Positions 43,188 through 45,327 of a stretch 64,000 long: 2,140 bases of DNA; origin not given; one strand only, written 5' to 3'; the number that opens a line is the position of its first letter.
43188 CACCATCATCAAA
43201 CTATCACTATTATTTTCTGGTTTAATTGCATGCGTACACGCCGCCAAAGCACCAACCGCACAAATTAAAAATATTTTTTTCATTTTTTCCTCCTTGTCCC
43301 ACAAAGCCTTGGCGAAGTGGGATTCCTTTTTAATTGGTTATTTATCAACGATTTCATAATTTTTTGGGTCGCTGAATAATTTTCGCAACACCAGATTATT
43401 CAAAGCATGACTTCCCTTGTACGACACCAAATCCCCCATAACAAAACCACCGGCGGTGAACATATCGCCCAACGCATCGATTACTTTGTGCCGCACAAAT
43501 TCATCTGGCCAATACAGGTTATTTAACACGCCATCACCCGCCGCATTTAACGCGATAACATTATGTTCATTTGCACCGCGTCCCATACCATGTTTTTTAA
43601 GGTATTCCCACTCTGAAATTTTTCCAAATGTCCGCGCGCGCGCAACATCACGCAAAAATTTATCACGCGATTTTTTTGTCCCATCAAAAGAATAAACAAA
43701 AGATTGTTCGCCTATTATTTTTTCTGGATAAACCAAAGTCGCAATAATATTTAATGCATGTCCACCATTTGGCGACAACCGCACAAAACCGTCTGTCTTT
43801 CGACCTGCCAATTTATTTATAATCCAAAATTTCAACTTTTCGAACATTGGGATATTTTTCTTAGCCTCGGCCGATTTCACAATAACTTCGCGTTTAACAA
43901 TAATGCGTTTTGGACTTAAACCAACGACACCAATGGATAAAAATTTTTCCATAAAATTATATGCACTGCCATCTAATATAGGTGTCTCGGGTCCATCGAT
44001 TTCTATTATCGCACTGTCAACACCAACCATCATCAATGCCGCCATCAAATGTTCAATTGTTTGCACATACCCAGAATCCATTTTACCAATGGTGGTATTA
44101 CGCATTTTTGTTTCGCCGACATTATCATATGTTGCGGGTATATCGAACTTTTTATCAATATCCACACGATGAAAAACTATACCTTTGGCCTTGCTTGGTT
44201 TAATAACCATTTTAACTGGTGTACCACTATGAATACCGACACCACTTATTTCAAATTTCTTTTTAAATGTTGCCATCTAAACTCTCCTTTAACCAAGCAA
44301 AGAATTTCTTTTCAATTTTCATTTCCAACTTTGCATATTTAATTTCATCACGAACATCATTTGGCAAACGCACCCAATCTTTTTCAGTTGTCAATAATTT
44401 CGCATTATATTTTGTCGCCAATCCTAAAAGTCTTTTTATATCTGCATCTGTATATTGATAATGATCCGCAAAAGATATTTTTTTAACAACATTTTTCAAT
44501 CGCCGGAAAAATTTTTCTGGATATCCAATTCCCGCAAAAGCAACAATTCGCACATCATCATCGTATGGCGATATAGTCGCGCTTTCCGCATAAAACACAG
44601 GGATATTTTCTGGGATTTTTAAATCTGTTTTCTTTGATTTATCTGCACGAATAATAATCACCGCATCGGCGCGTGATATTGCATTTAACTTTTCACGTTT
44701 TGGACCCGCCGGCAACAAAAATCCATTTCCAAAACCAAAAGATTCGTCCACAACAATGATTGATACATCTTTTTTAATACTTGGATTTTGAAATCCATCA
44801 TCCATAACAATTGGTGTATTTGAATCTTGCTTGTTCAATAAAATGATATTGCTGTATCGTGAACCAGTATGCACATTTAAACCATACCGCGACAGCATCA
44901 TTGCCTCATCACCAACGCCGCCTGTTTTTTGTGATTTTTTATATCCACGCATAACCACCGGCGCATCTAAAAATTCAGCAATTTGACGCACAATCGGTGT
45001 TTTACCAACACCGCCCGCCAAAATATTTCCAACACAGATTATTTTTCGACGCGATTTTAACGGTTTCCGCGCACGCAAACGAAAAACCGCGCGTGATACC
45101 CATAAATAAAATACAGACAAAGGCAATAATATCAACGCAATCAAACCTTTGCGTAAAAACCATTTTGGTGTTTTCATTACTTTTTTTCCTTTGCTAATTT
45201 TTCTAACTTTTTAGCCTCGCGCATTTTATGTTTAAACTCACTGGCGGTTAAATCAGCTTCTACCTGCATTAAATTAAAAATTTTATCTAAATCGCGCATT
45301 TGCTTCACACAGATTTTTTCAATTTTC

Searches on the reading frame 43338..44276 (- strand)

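Call 67: search_protein_families(library=ncbifam, proteins=[window:43338-44276:-], max_evalue=1e-10)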
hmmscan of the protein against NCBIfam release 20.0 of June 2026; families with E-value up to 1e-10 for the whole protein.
window:43338-44276:- (312 aa): 3 families
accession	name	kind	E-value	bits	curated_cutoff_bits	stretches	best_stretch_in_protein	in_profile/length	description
TIGR00325.1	lpxC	equivalog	5.1e-62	209.9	187.25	2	3-135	5-138/297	UDP-3-O-acyl-N-acetylglucosamine deacetylase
NF009667.0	PRK13188.1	equivalog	5.5e-46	157.2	465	2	3-148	7-153/464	bifunctional UDP-3-O-[3-hydroxymyristoyl] N-acetylglucosamine deacetylase/3-hydroxyacyl-ACP dehydratase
NF009666.0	PRK13187.1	equivalog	1.7e-35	122.6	423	2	2-140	12-156/305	UDP-3-O-acyl N-acetylglycosamine deacetylase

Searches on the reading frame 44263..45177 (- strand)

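Call 67: search_protein_families(library=ncbifam, proteins=[window:44263-45177:-], max_evalue=1e-10)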
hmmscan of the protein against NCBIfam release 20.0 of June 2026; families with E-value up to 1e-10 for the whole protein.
window:44263-45177:- (304 aa): 2 families
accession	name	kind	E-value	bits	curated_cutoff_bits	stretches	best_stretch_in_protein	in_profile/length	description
TIGR00682.1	lpxK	equivalog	2.4e-46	158.3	91.95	1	29-290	13-309/324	tetraacyldisaccharide 4'-kinase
NF001892.0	PRK00652.1-5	equivalog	2.9e-33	115.2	327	1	10-299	20-301/308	tetraacyldisaccharide 4'-kinase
